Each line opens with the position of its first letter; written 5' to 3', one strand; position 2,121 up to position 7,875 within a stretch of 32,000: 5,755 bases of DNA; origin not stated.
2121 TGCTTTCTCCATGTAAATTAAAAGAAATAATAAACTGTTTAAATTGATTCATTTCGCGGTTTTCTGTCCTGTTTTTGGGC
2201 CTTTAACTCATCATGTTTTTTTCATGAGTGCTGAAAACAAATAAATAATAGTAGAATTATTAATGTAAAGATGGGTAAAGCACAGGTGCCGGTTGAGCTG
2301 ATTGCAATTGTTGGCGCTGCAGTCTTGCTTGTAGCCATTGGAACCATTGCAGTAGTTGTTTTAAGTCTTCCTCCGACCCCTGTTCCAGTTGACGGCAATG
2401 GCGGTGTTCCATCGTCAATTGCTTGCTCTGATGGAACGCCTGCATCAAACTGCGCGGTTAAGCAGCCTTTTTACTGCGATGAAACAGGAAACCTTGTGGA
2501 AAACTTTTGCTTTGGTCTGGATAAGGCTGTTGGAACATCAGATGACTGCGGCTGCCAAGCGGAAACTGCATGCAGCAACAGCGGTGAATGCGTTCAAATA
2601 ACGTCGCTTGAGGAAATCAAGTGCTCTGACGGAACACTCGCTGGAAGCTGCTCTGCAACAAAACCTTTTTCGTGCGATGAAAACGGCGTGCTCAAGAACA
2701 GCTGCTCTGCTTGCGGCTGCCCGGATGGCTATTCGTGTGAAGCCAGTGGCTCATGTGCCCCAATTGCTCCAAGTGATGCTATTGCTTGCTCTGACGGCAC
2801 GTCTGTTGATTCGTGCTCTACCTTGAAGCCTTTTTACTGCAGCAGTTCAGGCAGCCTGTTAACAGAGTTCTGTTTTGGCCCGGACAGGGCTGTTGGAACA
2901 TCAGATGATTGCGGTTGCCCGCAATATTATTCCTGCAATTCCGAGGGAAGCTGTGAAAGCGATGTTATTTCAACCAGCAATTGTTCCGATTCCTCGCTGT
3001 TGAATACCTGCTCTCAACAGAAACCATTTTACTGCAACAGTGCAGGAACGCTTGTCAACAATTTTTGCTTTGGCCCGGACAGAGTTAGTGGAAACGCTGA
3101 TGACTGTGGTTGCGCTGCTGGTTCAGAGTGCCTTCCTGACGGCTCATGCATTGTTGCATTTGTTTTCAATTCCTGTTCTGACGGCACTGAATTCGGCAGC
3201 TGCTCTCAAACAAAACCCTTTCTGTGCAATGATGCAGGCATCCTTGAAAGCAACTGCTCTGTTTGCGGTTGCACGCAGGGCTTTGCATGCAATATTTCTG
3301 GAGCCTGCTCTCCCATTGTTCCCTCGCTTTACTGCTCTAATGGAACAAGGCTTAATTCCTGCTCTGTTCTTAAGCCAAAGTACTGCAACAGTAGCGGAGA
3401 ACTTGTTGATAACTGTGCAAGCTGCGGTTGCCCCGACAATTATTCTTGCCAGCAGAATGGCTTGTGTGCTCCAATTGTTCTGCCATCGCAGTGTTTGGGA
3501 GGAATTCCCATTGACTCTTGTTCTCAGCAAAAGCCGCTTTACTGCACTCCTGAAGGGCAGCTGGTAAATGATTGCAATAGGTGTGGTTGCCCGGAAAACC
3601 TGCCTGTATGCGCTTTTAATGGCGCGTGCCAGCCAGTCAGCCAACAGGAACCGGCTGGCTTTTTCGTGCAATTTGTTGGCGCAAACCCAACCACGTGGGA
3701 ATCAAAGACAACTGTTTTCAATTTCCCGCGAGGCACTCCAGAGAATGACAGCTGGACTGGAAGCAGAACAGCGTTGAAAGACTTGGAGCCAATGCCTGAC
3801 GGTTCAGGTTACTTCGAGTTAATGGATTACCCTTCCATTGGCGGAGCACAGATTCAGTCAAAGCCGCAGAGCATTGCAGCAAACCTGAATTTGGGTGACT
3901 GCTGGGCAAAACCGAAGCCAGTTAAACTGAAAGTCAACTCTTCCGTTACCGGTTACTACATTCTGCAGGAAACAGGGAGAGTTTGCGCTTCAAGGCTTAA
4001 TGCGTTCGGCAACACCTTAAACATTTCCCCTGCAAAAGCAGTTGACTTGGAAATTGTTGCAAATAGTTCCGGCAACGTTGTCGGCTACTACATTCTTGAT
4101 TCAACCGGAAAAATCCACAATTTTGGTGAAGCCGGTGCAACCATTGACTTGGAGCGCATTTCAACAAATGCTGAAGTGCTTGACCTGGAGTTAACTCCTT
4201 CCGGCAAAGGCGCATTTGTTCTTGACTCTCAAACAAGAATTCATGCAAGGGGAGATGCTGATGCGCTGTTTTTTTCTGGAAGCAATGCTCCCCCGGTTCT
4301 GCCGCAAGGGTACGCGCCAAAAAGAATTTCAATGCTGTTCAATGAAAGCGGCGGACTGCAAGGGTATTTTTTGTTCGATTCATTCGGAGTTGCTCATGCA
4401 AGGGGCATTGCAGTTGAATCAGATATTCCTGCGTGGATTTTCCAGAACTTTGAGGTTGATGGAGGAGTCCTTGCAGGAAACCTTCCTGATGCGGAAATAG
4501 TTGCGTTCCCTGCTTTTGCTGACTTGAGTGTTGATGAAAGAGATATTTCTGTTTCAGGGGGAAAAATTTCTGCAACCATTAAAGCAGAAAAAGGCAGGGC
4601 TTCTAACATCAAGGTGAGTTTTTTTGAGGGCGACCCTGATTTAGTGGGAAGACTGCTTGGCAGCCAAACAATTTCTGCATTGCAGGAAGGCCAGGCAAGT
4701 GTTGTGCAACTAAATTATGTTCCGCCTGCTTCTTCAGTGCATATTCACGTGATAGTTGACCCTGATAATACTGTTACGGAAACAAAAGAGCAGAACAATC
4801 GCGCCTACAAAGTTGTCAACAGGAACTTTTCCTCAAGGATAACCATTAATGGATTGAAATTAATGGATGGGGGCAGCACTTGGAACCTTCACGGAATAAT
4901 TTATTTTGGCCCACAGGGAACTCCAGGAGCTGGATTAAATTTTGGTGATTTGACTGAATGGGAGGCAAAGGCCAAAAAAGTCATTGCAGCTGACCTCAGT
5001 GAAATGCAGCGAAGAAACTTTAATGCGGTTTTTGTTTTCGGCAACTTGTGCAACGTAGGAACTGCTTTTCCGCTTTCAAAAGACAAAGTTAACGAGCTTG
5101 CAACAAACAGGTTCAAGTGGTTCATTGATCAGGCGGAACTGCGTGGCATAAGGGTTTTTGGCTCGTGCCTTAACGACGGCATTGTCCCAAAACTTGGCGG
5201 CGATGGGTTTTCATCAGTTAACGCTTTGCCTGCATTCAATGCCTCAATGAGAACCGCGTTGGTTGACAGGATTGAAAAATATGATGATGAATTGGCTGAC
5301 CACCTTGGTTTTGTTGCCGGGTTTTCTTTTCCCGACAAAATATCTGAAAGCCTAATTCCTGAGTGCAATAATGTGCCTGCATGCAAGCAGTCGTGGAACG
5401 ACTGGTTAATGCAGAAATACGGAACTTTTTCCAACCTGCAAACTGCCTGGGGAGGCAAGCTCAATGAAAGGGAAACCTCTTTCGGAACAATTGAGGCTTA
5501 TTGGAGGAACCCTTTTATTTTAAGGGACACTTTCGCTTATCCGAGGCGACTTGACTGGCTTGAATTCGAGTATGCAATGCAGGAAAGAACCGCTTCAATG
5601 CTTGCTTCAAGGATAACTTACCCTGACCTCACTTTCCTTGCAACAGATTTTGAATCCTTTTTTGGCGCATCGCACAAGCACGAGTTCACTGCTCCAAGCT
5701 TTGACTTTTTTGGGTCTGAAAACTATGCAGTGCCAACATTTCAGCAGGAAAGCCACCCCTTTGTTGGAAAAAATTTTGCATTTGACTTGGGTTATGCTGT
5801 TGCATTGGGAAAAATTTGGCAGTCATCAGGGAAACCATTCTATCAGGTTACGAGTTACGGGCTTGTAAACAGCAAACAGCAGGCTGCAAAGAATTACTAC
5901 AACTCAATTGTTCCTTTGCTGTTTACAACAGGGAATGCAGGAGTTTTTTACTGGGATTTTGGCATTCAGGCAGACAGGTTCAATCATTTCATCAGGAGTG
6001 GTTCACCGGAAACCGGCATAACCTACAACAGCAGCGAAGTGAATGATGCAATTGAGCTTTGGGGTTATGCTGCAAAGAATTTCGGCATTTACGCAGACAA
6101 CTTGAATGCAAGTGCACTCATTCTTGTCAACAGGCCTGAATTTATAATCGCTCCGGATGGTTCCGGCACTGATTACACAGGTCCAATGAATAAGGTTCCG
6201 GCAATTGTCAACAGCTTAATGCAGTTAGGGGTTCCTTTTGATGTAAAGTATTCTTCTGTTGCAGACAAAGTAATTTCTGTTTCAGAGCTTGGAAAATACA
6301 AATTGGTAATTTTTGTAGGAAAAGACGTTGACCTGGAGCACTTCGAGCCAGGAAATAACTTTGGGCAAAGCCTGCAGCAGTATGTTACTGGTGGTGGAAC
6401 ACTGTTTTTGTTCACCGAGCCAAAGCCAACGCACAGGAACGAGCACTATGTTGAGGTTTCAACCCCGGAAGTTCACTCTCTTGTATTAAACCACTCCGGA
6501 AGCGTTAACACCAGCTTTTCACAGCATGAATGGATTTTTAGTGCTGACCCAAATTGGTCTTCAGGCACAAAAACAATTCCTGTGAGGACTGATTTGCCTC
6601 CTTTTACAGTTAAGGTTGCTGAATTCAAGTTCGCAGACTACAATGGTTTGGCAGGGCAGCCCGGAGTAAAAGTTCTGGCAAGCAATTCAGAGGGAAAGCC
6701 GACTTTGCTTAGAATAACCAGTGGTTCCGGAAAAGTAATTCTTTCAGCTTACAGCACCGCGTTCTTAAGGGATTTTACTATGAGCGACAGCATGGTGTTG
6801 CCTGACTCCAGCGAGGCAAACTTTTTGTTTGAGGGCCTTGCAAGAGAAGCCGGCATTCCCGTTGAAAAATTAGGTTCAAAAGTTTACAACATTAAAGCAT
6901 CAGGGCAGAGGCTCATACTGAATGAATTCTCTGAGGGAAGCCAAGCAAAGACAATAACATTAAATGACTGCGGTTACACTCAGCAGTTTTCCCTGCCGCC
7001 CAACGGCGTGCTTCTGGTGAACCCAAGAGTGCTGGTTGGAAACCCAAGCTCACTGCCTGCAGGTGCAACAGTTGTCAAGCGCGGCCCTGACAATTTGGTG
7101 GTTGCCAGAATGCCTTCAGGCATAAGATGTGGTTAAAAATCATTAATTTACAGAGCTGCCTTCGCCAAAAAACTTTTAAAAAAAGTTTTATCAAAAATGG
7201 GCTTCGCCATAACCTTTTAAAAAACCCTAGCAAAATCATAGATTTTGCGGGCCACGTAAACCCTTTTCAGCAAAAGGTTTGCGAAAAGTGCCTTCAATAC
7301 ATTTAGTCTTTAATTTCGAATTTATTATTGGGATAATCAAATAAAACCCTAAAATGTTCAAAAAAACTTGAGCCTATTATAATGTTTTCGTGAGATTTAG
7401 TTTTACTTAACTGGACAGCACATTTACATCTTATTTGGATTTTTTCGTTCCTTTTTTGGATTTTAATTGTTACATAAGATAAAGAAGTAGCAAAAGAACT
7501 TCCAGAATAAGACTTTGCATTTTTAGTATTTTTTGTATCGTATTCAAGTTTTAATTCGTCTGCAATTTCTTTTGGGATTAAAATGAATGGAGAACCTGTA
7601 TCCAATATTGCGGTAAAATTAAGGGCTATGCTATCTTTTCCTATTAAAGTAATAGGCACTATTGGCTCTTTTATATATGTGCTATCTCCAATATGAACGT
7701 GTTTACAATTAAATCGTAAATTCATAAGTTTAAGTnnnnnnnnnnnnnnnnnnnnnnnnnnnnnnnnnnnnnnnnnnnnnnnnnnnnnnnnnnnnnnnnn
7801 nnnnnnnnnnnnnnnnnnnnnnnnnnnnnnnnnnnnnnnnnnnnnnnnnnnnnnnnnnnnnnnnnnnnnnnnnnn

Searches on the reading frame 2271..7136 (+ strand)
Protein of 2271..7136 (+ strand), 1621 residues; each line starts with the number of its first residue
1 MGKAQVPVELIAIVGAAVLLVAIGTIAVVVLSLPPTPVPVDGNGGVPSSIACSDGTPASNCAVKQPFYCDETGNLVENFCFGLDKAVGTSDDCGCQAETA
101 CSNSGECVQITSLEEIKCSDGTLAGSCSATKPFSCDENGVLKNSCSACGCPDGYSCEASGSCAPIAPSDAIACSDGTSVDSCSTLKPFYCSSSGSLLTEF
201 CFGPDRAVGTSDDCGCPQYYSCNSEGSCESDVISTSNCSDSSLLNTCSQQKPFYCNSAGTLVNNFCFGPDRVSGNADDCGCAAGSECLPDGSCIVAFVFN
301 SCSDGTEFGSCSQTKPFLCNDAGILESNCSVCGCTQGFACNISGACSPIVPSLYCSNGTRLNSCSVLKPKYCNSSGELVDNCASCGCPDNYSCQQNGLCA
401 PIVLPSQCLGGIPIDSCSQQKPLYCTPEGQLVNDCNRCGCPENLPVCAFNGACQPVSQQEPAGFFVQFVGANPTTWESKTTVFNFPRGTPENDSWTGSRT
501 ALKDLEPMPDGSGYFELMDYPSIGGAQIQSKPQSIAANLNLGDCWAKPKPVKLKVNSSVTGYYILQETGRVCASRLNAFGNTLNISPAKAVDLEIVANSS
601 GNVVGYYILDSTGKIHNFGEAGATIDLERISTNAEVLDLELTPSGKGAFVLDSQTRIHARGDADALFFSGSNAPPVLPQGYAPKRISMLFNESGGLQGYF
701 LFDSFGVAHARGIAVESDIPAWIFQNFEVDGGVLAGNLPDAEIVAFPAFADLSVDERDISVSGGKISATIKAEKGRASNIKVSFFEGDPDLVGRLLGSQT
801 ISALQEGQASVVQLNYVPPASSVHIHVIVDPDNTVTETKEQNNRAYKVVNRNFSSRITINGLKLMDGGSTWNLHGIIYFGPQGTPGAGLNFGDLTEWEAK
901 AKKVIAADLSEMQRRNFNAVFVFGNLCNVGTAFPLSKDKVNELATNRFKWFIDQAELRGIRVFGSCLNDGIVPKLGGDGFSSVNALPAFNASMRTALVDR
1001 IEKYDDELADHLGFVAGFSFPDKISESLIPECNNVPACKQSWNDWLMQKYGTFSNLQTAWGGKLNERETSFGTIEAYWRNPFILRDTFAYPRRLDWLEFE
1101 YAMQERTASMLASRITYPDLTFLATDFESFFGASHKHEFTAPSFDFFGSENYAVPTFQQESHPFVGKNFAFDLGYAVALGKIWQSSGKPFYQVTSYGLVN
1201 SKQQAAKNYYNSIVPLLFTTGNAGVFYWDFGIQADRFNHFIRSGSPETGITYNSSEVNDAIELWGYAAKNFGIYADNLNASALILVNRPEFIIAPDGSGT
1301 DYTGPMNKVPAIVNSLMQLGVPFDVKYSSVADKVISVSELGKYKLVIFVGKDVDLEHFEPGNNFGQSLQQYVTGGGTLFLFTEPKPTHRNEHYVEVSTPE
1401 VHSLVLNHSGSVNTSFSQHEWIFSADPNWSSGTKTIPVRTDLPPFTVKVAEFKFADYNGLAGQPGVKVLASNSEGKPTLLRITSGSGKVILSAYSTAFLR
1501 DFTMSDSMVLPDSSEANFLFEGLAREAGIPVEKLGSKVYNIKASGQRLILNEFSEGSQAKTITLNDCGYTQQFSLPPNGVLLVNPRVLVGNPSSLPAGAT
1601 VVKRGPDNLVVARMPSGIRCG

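Call 14: search_protein_families(library=pfam, proteins=[window:2271-7136:+], max_evalue=0.01)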
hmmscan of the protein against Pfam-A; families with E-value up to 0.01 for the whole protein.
window:2271-7136:+ (1621 aa): 2 families
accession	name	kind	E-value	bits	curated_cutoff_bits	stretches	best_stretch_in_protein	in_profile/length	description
PF07705.17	CARDB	-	2.6e-08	34.4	22.7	1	774-845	32-99/101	CARDB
PF02449.21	Glyco_hydro_42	-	1.8e-05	24.7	21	1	1035-1183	147-293/376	Beta-galactosidase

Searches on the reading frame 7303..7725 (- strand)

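Call 14: search_protein_families(library=pfam, proteins=[window:7303-7725:-], max_evalue=0.01)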
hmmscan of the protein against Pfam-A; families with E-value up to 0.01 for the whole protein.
window:7303-7725:- (140 aa): 4 families
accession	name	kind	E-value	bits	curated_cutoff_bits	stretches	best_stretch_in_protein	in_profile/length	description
PF00026.29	Asp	-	1.1e-07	32.1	19.9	1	25-136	186-310/315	Eukaryotic aspartyl protease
PF13975.11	gag-asp_proteas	-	8.2e-07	30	28.2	1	37-124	10-92/92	gag-polyprotein putative aspartyl protease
PF13650.11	Asp_protease_2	-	1.4e-06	29.4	24.3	1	36-121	9-90/90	Aspartyl protease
PF14541.11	TAXi_C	-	0.0044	17.3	23.9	0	102-137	122-158/161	Xylanase inhibitor C-terminal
